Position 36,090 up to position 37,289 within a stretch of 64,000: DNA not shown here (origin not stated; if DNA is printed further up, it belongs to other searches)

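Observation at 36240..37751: PhnE-type ABC permease with a 230-aa N-terminal extension containing extra TMs and an extracytoplasmic acidic domain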

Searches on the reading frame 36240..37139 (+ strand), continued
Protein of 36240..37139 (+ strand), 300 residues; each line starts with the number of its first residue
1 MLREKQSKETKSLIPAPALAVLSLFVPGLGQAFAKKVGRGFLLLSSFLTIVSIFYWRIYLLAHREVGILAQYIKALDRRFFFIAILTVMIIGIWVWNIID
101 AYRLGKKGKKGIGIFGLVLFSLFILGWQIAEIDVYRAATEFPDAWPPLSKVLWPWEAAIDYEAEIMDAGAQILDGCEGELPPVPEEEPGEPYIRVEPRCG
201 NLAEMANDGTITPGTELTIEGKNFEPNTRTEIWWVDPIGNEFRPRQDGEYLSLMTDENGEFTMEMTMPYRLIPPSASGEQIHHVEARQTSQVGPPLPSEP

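Call 46: search_protein_families(library=pfam, proteins=[P0149, P0176, P0179, P0186, P0205, P0212, P0168, P0154, P0145, P0269], max_evalue=0.001)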
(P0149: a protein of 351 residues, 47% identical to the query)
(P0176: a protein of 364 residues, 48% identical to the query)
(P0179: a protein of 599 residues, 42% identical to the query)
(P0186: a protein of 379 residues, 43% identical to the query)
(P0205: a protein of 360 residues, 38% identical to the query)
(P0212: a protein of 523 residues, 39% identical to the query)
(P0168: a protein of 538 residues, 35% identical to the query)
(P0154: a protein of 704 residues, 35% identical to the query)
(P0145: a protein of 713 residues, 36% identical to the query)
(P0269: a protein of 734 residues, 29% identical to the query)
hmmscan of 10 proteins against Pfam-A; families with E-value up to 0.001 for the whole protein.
P0149 (351 aa): 0 families

P0176 (364 aa): 0 families

P0179 (599 aa): 53 families (the best 25 are shown)
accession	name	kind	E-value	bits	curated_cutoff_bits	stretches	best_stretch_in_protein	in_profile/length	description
PF00400.38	WD40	-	1.2e-53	177.7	27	5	375-411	3-39/39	WD domain, G-beta repeat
PF25174.1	Beta-prop_THOC3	-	1.1e-51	175.8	305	2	300-423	130-253/272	THOC3 beta-propeller domain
PF24807.1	WD40_CDC20-Fz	-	3.8e-48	164.7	200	2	255-423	54-220/292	CDC20/Fizzy WD40 domain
PF25173.1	Beta-prop_WDR3_1st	-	1.5e-47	162.1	154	2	303-424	33-154/184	WDR3 first beta-propeller domain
PF24817.1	WD40_WDHD1_1st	-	2.7e-43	148.7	109.9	4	297-377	84-164/291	WDHD1 first WD40 domain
PF24814.1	WD40_Prp19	-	1e-41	143.3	320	3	302-370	138-206/281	Prp19 WD40 domain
PF25175.1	Beta-prop_WDR5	-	5.8e-35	121.4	250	2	304-425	15-136/296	WDR5 beta-propeller domain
PF25168.1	Beta-prop_WDR36-Utp21_2nd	-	2.5e-33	116.2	84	2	325-411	224-310/335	WDR36/Utp21 second beta-propeller domain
PF23414.1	Beta-prop_EML_2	-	4.2e-32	112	90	2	257-420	3-161/266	Echinoderm microtubule-associated protein second beta-propeller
PF25172.1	Beta-prop_WDR3_2nd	-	3.4e-30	105.7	140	2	304-411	180-287/293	WDR3 second beta-propeller domain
PF12894.13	ANAPC4_WD40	-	3.3e-29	101.4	22.9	2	217-289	2-75/91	Anaphase-promoting complex subunit 4 WD40 domain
PF25171.1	Beta-prop_WDR36-Utp21_1st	-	2.1e-27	96.6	80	3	227-368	125-263/266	WDR36/Utp21 first beta-propeller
PF25391.1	WD40_Gbeta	-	1.9e-26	93.3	150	2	255-418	100-261/340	G protein beta WD-40 repeat protein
PF24105.1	Beta-prop_CAF1B_HIR1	-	1.4e-25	90.5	80.5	1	266-416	35-205/383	CAF1B/HIR1 beta-propeller domain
PF24796.1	WDR55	-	1.4e-25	90.4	200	2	303-423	11-135/296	WDR55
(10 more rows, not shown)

P0186 (379 aa): 1 family
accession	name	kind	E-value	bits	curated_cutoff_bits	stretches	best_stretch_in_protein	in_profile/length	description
PF00528.27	BPD_transp_1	-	1.2e-12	48.3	26.4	1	253-373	16-143/184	Binding-protein-dependent transport system inner membrane component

P0205 (360 aa): 0 families

P0212 (523 aa): 2 families
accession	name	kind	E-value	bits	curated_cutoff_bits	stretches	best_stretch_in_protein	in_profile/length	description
PF01835.25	MG2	-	6.8e-19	68.5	32.8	2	269-324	32-88/96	MG2 domain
PF10633.15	NPCBM_assoc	-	7.3e-08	32.9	24.4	0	271-321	22-76/78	NPCBM-associated, NEW3 domain of alpha-galactosidase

P0168 (538 aa): 1 family
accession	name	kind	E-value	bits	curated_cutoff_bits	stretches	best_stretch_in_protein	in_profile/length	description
PF00528.27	BPD_transp_1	-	3.5e-14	53.4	26.4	1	376-529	10-170/184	Binding-protein-dependent transport system inner membrane component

P0154 (704 aa): 1 family
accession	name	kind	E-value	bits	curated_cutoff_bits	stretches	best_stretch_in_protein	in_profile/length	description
PF00528.27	BPD_transp_1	-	1e-11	45.4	26.4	1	547-693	15-168/184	Binding-protein-dependent transport system inner membrane component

P0145 (713 aa): 1 family
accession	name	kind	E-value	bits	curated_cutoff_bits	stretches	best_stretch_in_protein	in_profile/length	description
PF00528.27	BPD_transp_1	-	8.8e-15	55.3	26.4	1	555-705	14-171/184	Binding-protein-dependent transport system inner membrane component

P0269 (734 aa): 2 families
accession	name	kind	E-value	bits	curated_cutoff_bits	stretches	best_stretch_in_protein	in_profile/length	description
PF00528.27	BPD_transp_1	-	2.1e-22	80.2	26.4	2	284-458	2-177/184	Binding-protein-dependent transport system inner membrane component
PF20382.3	DUF6677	-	0.00088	20.3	24.3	0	13-48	3-38/116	Family of unknown function (DUF6677)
